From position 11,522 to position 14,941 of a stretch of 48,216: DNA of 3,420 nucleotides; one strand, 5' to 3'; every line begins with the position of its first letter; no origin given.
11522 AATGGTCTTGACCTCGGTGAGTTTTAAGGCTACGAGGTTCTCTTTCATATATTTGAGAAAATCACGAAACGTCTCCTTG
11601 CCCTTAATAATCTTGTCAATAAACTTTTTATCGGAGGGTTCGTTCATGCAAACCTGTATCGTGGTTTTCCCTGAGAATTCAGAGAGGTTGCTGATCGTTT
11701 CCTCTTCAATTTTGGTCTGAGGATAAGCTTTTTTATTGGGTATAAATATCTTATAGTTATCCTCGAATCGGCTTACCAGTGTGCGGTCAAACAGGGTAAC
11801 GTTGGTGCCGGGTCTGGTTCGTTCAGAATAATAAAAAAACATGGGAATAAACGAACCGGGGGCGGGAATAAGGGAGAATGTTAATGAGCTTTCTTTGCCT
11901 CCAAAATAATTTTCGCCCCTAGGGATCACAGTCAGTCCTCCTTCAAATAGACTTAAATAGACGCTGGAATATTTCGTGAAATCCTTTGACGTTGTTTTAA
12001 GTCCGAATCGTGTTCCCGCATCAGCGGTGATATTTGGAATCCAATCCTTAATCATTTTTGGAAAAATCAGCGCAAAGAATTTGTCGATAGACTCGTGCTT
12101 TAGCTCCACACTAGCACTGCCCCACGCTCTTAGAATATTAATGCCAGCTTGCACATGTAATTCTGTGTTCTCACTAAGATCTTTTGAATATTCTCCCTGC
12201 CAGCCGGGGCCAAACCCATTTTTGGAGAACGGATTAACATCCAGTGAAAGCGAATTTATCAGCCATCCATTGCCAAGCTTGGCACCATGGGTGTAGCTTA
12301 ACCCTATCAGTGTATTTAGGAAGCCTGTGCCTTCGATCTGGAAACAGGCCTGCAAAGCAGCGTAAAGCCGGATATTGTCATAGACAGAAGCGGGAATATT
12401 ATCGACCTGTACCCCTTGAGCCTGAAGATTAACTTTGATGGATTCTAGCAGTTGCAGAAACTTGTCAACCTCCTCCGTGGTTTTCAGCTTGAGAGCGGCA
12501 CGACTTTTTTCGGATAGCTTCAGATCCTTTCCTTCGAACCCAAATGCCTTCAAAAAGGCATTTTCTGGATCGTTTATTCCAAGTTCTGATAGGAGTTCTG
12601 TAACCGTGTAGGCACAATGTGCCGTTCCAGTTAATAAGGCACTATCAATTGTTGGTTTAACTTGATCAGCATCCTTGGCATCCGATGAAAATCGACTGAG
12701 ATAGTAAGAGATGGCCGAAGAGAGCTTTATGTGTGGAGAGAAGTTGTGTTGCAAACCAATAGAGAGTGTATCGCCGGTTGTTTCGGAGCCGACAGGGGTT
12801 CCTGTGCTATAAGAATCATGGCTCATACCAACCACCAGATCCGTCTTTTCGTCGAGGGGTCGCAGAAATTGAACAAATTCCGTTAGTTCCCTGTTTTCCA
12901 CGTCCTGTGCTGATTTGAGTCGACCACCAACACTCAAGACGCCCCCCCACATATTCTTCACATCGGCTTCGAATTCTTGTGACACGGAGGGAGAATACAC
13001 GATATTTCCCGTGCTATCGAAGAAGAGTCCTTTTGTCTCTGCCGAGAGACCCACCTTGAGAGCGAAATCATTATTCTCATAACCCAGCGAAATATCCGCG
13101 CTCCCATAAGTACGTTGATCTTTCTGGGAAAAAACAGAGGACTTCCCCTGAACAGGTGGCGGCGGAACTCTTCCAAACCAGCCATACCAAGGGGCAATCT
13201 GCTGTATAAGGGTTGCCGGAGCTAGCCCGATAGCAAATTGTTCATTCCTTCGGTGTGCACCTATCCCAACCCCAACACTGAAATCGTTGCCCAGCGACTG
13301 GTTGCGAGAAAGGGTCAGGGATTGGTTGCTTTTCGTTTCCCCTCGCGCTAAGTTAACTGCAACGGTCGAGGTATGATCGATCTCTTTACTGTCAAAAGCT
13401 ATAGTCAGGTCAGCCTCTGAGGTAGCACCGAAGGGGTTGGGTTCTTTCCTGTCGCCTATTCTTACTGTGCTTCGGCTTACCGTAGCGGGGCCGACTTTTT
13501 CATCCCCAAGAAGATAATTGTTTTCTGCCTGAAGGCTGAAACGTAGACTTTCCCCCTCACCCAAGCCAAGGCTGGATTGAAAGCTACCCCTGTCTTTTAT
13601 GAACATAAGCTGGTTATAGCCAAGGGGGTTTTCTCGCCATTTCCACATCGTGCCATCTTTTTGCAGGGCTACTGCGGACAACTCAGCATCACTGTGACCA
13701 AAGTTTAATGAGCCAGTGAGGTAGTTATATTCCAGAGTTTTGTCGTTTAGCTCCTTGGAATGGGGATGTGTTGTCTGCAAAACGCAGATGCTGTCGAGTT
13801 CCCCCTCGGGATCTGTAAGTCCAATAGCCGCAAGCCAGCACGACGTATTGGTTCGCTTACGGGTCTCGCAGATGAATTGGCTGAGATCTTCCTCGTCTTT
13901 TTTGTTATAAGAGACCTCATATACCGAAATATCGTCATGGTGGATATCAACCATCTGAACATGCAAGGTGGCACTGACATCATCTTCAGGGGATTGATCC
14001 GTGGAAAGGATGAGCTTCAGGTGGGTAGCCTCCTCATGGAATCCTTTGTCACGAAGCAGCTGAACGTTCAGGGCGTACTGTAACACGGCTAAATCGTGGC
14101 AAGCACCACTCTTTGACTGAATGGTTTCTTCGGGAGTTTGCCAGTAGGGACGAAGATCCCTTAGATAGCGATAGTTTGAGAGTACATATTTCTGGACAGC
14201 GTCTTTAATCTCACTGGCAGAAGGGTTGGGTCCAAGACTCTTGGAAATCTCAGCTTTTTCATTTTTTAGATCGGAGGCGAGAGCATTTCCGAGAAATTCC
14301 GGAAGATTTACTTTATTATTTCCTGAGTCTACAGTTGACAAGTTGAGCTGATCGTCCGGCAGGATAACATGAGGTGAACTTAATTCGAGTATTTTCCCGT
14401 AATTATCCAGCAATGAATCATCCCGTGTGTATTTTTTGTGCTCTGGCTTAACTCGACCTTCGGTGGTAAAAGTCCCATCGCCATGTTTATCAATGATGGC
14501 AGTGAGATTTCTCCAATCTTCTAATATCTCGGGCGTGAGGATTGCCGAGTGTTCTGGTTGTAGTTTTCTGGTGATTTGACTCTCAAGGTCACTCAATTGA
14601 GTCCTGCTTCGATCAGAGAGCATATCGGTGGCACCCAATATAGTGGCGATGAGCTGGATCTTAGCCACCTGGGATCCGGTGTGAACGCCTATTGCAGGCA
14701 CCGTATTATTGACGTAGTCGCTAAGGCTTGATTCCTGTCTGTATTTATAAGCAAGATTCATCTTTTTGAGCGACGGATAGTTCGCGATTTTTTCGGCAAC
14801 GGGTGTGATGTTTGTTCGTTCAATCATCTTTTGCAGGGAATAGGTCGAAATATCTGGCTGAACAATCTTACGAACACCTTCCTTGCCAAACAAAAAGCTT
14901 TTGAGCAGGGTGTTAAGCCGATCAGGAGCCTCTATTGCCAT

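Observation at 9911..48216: Array of five consecutive giant, non-repetitive, family-less ORFs (>=12,680 aa in total)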

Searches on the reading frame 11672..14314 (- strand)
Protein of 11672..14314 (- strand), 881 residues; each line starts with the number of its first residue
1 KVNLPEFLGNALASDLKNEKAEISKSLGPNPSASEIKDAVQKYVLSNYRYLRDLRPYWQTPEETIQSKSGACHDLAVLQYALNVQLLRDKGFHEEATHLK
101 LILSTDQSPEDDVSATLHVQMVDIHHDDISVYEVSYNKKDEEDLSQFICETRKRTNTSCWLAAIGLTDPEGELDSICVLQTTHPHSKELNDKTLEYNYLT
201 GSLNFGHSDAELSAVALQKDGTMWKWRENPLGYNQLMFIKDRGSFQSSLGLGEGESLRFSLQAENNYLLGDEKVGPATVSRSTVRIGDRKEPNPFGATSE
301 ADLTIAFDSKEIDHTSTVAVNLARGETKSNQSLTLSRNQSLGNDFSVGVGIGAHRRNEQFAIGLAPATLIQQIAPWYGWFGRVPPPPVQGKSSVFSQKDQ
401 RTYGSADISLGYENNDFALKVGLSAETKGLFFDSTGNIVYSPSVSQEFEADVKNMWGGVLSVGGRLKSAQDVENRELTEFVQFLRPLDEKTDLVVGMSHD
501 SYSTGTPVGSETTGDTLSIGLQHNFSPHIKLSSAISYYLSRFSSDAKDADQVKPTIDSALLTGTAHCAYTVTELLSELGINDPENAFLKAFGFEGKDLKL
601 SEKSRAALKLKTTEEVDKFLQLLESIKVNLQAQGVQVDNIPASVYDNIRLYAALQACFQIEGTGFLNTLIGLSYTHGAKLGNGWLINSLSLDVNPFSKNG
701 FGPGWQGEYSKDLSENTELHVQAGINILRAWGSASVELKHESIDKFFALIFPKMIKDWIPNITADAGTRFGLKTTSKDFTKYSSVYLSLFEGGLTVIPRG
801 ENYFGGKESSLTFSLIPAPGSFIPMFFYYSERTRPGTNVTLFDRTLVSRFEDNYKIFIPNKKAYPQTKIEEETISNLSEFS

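Call 75: predict_structure(protein=window:11672-14314:-)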
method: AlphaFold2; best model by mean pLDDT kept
length: 881 residues; sequences in the alignment: 1
mean_pLDDT: 31.9   pTM: 0.20
mean pLDDT of the five models: 31.9, 27.7, 25.0, 25.0, 24.6
residues with pLDDT >= 90: 0; 70-90: 0; 50-70: 1; < 50: 880
segments of 3 or more residues with pLDDT < 50: 1-581, 583-881
pLDDT, mean of each block of 10 residues (from residue 1): 34 41 43 42 40 34 31 33 35 33 33 35 35 38 38 33 31 29 28 27 25 27 27 27 34 32 26 28 27 28 34 34 32 34 34 27 28 29 25 25 30 30 30 34 39 35 30 33 30 25 24 25 26 31 34 34 34 36 45 42 39 40 43 38 37 35 35 35 29 26 29 31 34 29 33 32 32 31 30 33 31 31 25 24 27 26 26 28 30
secondary structure, 60 per line:
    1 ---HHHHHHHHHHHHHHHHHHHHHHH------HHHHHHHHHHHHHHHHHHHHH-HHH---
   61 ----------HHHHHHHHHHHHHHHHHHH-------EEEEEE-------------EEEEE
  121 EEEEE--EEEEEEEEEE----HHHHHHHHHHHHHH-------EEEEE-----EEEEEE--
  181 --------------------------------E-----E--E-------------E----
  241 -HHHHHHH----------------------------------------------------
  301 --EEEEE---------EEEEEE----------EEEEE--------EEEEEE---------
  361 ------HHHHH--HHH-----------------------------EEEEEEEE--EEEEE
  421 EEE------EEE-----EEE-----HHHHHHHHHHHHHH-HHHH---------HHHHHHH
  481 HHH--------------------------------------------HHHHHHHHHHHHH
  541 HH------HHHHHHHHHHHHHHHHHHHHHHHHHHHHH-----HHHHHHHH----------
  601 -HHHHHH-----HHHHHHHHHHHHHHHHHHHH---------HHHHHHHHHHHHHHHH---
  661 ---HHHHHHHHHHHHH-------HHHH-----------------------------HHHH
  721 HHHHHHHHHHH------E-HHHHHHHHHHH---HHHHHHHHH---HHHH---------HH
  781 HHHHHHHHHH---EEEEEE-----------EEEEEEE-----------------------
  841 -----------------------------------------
elements in order (helices of 4 or more, strands of 3 or more residues): H4-26 H33-53 H71-89 E97-102 E116-125 E128-137 H142-155 E163-167 E173-178 H242-248 E303-307 E317-322 E333-337 E346-351 H367-371 E406-413 E416-423 E430-432 E438-440 H446-459 H461-464 H474-483 H528-542 H549-577 H583-590 H602-607 H613-632 H642-657 H664-676 H684-687 H717-731 H740-750 H754-762 H766-769 H779-790 E794-799 E811-817

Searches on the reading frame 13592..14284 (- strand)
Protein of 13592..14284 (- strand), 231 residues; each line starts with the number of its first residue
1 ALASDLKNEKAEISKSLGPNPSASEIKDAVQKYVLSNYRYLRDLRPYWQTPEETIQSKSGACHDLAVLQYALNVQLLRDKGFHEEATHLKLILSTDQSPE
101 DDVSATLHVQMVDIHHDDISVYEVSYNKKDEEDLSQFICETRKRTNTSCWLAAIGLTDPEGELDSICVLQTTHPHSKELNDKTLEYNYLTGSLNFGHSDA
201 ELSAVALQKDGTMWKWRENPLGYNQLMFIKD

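Call 96: predict_structure(protein=window:13592-14284:-)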
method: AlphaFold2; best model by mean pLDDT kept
length: 231 residues; sequences in the alignment: 1
mean_pLDDT: 40.2   pTM: 0.39
mean pLDDT of the five models: 40.2, 37.6, 36.2, 36.0, 34.9
residues with pLDDT >= 90: 0; 70-90: 14; 50-70: 34; < 50: 183
segments of 3 or more residues with pLDDT < 50: 1-4, 38-66, 82-231
pLDDT, mean of each block of 10 residues (from residue 1): 51 79 66 53 36 31 49 56 41 32 31 30 32 27 31 38 36 33 31 31 34 40 37 34
secondary structure, 60 per line:
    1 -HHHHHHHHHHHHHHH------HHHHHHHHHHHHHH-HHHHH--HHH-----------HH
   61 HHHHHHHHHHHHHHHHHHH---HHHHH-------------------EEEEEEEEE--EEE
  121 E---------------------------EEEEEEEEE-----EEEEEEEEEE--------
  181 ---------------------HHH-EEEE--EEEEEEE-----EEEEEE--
elements in order: H2-16 H23-36 H38-42 H59-79 H83-87 E107-115 E118-121 E149-157 E163-172 E206-209 E212-218 E224-229

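Call 99: fold_search(model_id=the predicted structure, library=pdb)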
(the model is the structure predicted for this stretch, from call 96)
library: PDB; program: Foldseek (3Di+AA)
matches with E <= 10: 268; with E <= 0.001: 0
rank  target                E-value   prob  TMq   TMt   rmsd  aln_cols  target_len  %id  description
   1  6i7s_H                1.9e-01  0.08  0.17  0.07  20.6       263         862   11  Microsomal triglyceride transfer protein (released 2019-08-21)
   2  6ey4                  2.4e-01  0.06  0.14  0.08  31.8       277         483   11  Periplasmic domain (residues 36-513) of GldM (released 2018-02-07)
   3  8gul_B                5.5e-01  0.44  0.22  0.15   6.3        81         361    9  Chitin-active AA10 LPMO (GbpA) complexed with Cu(II) from Vibrio campbellii (released 2023-06-21)
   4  9gb5_k                8.2e-01  0.02  0.09  0.06  18.6       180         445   10  Contracted phiCD508 neck (released 2025-03-26)
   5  6h41_A                8.7e-01  0.08  0.20  0.16  21.4       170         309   12  Structure of the complex of the IL-5 inhibitory peptide AF17121 bound to the IL-5 receptor IL-5Ralpha (released 2018-12-26)
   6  6nnw_B                1.0e+00  0.05  0.13  0.14  19.0       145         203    8  Tsn15 in complex with substrate intermediate (released 2019-10-23)
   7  9ut1_B                1.1e+00  0.06  0.15  0.06  15.9       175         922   11  The helicase-primase complex from HHV1 bound with ssDNA and amenamevir (released 2026-04-08)
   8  9k7t_A                1.2e+00  0.28  0.17  0.37   6.4        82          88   21  Crystal structure of designed zinc-induced homotetramer C4-Zn1-HEHE-1 (released 2025-10-29)
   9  8wgg                  1.2e+00  0.05  0.11  0.07  18.2       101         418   11  Crystal structure of basal pilin PilB from Streptococcus sanguinis (released 2025-03-26)
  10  8yyt_A                1.4e+00  0.06  0.15  0.06   8.4        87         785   13  Cryo-EM structure of the complex IR with four insulin (released 2025-04-09)
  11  8yyt_B                1.4e+00  0.06  0.15  0.06   8.4        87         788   13  Cryo-EM structure of the complex IR with four insulin (released 2025-04-09)
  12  5csd_A                1.5e+00  0.14  0.17  0.22   7.9        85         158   18  Ligand binding domain 2 of Penicillium marneffei MP1 protein in complex with arachidonic acids (released 2016-07-27)
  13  2dbj_MODEL_1_A        1.6e+00  0.23  0.24  0.37   5.3        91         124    6  Solution structures of the fn3 domain of human Proto-oncogene tyrosine-protein kinase MER precursor (released 2006-12-19)
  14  5e7x                  1.6e+00  0.08  0.15  0.20   8.8        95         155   10  Ligand binding domain 1 of Penicillium marneffei MP1 protein in complex with palmitic acid (released 2016-10-19)
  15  9dsz_H                1.6e+00  0.06  0.10  0.12   9.3        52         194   17  Crystal structure of ADP-ribose diphosphatase from Klebsiella pneumoniae (DTP bound) (released 2024-10-09)
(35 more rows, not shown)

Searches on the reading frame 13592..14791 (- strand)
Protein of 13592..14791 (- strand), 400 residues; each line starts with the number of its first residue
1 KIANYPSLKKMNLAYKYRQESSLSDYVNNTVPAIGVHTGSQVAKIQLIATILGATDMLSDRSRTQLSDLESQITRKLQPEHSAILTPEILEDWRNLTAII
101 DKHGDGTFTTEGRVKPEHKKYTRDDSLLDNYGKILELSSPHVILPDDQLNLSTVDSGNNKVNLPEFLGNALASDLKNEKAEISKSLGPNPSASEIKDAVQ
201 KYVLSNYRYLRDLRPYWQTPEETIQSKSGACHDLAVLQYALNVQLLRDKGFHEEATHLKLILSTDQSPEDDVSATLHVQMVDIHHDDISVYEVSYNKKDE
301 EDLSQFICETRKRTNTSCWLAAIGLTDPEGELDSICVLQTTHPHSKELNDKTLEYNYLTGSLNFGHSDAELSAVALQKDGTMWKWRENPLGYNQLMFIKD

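Call 82: search_protein_families(library=pfam, alignment_id=A1, max_evalue=0.05)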
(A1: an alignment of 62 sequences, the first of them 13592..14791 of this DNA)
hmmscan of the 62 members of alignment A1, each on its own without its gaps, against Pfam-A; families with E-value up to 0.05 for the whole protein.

A. member 1, window:13592-14791:- (400 aa): 2 families
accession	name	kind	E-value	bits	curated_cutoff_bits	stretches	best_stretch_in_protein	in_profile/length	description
PF04473.18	DUF553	-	0.0011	18.9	20.5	1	198-241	21-74/140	Transglutaminase-like domain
PF01841.26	Transglut_core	-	0.0091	16.7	23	1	192-240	14-63/108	Transglutaminase-like superfamily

B. families by the number of members that match (of 62 scanned): 23 families
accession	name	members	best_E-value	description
PF14559.12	TPR_19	3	0.00014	Tetratricopeptide repeat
PF04473.18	DUF553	2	0.0011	Transglutaminase-like domain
PF12295.13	Symplekin_C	2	0.0061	Symplekin tight junction protein C terminal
PF09429.15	Wbp11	2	0.0097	WW domain binding protein 11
PF13174.12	TPR_6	2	0.014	Tetratricopeptide repeat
PF25557.1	GAUT_1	2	0.037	Galacturonosyltransferase domain 1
PF24714.1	TOR1L1_N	2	0.037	TORTIFOLIA1 N-terminal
PF14775.11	NYD-SP28_assoc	1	0.0013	Sperm tail C-terminal domain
PF01270.23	Glyco_hydro_8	1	0.0032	Glycosyl hydrolases family 8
PF07719.23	TPR_2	1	0.0063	Tetratricopeptide repeat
PF01841.26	Transglut_core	1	0.0091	Transglutaminase-like superfamily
PF19976.4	GAAD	1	0.017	GTPase-associated adaptor domain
PF13428.12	TPR_14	1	0.021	Tetratricopeptide repeat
PF13424.12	TPR_12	1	0.029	Tetratricopeptide repeat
PF21008.3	AIF-1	1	0.032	Allograft inflammatory factor 1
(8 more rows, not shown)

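Call 83: search_protein_families(library=ncbifam, alignment_id=A1, max_evalue=0.05)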
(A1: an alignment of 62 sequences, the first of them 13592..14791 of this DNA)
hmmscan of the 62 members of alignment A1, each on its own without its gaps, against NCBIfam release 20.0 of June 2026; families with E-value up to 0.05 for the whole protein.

A. member 1, window:13592-14791:- (400 aa): 0 families

B. families by the number of members that match (of 62 scanned): 9 families
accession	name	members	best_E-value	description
NF052415.1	T3SS_chap_SctY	2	0.0035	type III secretion apparatus assembly chaperone SctY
NF047500.1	choline_R_CudC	2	0.0038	choline uptake/conversion transcriptional regulator CudC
NF045593.1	bilirub_TF_BilQ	2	0.01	bilirubin utilization transcriptional regulator BilQ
NF047900.1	AspMetLigLdmS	2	0.014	L-aspartate--L-methionine ligase LdmS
NF051895.1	anti_phage_HalB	1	0.0014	anti-phage Hailong system nucleotidyltransferase HalB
TIGR00675.1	dcm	1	0.011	DNA (cytosine-5-)-methyltransferase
NF008900.0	PRK12267.1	1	0.016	methionine--tRNA ligase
NF033888.1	conj_TraW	1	0.03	conjugal transfer protein TraW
NF010606.0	PRK14002.1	1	0.05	K(+)-transporting ATPase subunit C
